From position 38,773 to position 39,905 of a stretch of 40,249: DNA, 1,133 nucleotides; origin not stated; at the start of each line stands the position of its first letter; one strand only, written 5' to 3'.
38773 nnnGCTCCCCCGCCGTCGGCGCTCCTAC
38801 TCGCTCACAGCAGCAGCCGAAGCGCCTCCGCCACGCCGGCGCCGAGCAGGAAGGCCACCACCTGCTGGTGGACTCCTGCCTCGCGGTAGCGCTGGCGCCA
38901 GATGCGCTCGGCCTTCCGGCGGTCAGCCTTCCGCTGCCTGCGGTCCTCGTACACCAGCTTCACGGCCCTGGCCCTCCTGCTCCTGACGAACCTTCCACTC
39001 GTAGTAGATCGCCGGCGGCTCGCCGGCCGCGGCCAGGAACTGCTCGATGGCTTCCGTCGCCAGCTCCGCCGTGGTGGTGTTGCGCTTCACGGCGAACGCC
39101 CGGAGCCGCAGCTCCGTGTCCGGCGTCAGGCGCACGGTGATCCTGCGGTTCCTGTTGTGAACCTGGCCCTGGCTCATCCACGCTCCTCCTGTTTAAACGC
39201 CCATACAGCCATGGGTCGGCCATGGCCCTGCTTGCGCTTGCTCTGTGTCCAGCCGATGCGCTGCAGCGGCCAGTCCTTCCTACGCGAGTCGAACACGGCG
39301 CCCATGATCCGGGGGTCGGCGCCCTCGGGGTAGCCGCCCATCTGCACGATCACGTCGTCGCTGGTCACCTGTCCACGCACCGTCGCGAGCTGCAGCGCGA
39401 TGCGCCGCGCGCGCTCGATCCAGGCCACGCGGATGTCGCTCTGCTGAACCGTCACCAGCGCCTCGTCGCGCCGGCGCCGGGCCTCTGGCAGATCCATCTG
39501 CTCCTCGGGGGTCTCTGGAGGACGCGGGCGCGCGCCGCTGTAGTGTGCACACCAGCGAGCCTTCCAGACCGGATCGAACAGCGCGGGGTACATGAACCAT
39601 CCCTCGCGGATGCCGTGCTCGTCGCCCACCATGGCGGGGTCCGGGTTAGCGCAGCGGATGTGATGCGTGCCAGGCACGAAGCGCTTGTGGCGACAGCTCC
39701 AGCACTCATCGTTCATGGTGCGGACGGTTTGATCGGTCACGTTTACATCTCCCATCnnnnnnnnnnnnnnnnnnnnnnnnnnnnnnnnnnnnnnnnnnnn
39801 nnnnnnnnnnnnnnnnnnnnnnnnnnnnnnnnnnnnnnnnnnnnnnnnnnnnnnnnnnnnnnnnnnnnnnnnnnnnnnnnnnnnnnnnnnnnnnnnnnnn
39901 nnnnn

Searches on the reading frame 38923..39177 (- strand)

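Call 11: search_protein_families(library=phrogs, proteins=[window:38923-39177:-])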
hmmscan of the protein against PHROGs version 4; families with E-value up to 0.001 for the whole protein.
window:38923-39177:- (84 aa): 1 family
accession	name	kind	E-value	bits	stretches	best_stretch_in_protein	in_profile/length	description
phrog_4085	-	unknown function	0.00085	20.5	0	13-48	3-38/77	-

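Call 17: search_protein_families(library=pfam, proteins=[window:38923-39177:-], max_evalue=0.01)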
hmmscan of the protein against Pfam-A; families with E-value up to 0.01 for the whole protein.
window:38923-39177:- (84 aa): 1 family
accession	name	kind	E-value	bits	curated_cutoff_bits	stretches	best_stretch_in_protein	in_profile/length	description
PF20605.4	Antitox_RHH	-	8.5e-05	23.1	27.2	1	17-55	11-49/50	Antitoxin-like ribbon-helix-helix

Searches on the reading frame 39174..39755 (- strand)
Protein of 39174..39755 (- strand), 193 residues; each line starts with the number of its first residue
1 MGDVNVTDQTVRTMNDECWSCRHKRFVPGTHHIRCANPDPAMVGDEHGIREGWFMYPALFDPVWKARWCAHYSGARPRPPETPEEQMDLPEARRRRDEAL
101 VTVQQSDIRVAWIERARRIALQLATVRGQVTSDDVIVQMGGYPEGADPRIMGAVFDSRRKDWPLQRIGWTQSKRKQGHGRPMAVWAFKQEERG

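Call 11: search_protein_families(library=phrogs, proteins=[window:39174-39755:-])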
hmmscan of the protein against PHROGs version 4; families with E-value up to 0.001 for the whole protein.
window:39174-39755:- (193 aa): 0 families

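Call 17: search_protein_families(library=pfam, proteins=[window:39174-39755:-], max_evalue=0.01)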
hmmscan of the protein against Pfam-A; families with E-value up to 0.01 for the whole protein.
window:39174-39755:- (193 aa): 0 families

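Call 45: search_solved_structures(query=window:39174-39755:-, max_evalue=10)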
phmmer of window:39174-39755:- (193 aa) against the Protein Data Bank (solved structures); distinct sequences matched with E-value up to 10: 0.
